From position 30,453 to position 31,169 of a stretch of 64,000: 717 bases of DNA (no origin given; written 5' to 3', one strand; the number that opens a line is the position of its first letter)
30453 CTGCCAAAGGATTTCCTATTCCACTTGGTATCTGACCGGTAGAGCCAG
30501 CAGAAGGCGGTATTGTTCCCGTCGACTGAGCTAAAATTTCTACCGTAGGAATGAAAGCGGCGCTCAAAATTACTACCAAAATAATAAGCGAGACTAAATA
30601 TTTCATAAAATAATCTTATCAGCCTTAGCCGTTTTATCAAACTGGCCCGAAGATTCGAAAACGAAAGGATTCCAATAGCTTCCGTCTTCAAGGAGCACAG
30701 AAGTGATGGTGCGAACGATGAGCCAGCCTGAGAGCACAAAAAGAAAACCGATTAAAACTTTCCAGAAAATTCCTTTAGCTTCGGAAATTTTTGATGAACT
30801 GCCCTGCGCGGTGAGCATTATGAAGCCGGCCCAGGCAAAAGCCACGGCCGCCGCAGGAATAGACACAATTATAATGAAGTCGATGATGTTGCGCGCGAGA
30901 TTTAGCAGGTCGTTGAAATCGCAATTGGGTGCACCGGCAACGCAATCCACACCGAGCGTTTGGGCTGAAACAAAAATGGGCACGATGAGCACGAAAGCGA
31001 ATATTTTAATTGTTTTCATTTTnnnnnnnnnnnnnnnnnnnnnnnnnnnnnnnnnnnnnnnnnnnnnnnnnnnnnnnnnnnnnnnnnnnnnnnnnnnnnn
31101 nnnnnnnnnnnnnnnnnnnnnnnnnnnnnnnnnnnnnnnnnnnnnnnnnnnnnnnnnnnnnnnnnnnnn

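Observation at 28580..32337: Operon encoding a solute-binding protein followed by six tandem paralogous TrbC/VirB2-like (T4SS_pilin-type) two-TM proteins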

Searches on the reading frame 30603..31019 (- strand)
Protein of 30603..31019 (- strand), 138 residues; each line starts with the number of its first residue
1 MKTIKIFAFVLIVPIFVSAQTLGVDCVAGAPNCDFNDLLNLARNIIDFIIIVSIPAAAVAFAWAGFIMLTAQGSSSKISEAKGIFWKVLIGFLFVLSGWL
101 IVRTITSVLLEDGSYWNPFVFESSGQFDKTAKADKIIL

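Call 3: search_protein_families(library=pfam, proteins=[window:30603-31019:-], max_evalue=1)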
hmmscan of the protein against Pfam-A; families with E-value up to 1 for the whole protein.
window:30603-31019:- (138 aa): 1 family
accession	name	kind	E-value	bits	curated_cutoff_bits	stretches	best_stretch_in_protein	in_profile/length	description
PF18895.5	T4SS_pilin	-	2.3e-06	28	26.6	1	40-105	7-71/71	Type IV secretion system pilin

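Call 4: search_protein_families(library=ncbifam, proteins=[window:30603-31019:-], max_evalue=1)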
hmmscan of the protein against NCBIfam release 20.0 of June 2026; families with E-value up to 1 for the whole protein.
window:30603-31019:- (138 aa): 0 families

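Call 43: find_homologous_proteins(query=window:30603-31019:-)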
Query window:30603-31019:- (138 aa): 11 proteins with E <= 0.001 among 60 candidates.
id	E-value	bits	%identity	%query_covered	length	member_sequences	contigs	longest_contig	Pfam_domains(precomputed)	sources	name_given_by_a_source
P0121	4.2e-82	291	100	100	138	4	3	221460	PF18895.6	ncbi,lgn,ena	-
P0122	5.3e-43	164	71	79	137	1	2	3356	PF18895.6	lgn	-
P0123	1.9e-42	162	66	83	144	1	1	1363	-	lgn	-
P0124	2.9e-42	162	65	89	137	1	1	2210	PF18895.6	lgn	-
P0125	2.4e-41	159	66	83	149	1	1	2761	-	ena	-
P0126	1.1e-39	153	67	83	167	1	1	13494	PF18895.6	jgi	-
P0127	1.8e-24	104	55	62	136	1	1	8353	PF18895.6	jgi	jgi:hypothetical protein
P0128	9.6e-24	102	58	61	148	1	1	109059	PF18895.6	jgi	jgi:hypothetical protein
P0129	1.7e-20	91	44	87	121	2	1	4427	PF18895.6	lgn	-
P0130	5.0e-12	64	45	72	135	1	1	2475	PF18895.6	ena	-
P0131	3.7e-5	42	31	78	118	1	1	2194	PF18895.6,PF04956.19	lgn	-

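Call 47: search_solved_structures(query=A4, max_evalue=10, show_alignments=2)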
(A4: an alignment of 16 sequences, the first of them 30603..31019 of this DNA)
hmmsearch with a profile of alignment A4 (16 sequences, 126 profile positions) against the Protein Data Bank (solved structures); distinct sequences matched with E-value up to 10: 5.
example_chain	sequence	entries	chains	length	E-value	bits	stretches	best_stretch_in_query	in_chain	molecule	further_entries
9ejc_E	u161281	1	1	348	0.22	14.6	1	56-113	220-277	viral G-protein coupled receptor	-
8w1a_A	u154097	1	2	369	0.26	14.4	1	56-113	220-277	viral G-protein coupled receptor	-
8k4p_A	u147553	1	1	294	0.38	13.9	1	56-113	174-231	G protein-coupled receptor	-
8k4o_E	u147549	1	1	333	0.49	13.5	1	56-113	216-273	G protein-coupled receptor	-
9f5x_2B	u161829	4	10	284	9.9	9.3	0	6-70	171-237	Cytochrome c oxidase polypeptide II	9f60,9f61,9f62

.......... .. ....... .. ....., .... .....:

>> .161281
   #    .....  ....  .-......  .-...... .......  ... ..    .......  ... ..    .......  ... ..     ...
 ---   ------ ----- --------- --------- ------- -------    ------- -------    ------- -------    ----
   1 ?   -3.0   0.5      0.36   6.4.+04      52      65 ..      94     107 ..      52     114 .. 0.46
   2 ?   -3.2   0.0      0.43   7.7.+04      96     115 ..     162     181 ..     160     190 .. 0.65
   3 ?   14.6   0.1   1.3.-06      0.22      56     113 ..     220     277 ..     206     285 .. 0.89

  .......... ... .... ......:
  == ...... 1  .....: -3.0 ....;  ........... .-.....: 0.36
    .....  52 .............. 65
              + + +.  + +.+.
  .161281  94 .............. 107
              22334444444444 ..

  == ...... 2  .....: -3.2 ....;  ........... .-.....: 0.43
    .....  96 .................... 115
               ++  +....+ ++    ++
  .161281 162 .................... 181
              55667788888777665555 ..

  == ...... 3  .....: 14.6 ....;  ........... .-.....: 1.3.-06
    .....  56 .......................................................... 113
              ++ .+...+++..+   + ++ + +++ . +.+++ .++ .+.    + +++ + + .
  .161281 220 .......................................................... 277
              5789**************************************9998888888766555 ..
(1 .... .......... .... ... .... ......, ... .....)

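Call 51: find_encoding_contigs(protein=P0121, flank=1000, max_places=4)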
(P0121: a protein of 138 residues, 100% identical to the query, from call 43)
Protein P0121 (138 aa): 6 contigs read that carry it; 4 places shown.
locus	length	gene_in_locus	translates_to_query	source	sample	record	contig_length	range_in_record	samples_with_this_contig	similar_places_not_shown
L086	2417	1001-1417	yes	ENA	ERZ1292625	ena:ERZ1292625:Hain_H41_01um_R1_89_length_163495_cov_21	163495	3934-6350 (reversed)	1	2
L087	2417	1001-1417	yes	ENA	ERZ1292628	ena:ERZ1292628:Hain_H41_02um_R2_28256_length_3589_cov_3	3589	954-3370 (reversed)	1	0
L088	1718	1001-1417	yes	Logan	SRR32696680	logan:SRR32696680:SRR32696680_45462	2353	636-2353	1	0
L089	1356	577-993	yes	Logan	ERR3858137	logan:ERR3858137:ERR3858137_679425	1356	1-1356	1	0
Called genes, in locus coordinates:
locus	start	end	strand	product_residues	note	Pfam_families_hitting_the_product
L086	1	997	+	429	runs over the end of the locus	PF01547:SBP_bac_1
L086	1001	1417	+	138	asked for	PF18895:T4SS_pilin (weak)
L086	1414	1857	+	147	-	-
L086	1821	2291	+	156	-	PF18895:T4SS_pilin (weak)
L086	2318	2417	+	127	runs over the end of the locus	PF18895:T4SS_pilin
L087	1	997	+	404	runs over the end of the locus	?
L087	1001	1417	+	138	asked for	PF18895:T4SS_pilin (weak)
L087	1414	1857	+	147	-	-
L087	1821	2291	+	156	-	PF18895:T4SS_pilin (weak)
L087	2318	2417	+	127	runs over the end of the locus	PF18895:T4SS_pilin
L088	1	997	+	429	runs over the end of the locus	PF01547:SBP_bac_1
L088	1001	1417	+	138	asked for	PF18895:T4SS_pilin (weak)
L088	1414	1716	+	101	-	?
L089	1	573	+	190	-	?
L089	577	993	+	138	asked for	PF18895:T4SS_pilin (weak)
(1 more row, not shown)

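Call 53: predict_structure(alignment_id=A4)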
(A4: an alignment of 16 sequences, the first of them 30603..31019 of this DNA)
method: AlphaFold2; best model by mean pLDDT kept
length: 138 residues; sequences in the alignment: 16
mean_pLDDT: 69.6   pTM: 0.50
mean pLDDT of the five models: 69.6, 65.1, 64.6, 63.9, 63.6
residues with pLDDT >= 90: 39; 70-90: 36; 50-70: 23; < 50: 40
segments of 3 or more residues with pLDDT < 50: 1-15, 17-23, 123-128, 130-134, 136-138
pLDDT, mean of each block of 10 residues (from residue 1): 45 47 49 69 81 91 93 90 92 89 77 53 47 47
secondary structure, 60 per line:
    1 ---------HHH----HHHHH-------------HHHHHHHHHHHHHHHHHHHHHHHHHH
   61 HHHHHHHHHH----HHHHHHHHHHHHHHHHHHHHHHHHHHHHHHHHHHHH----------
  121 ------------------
elements in order: H17-21 H35-70 H75-110
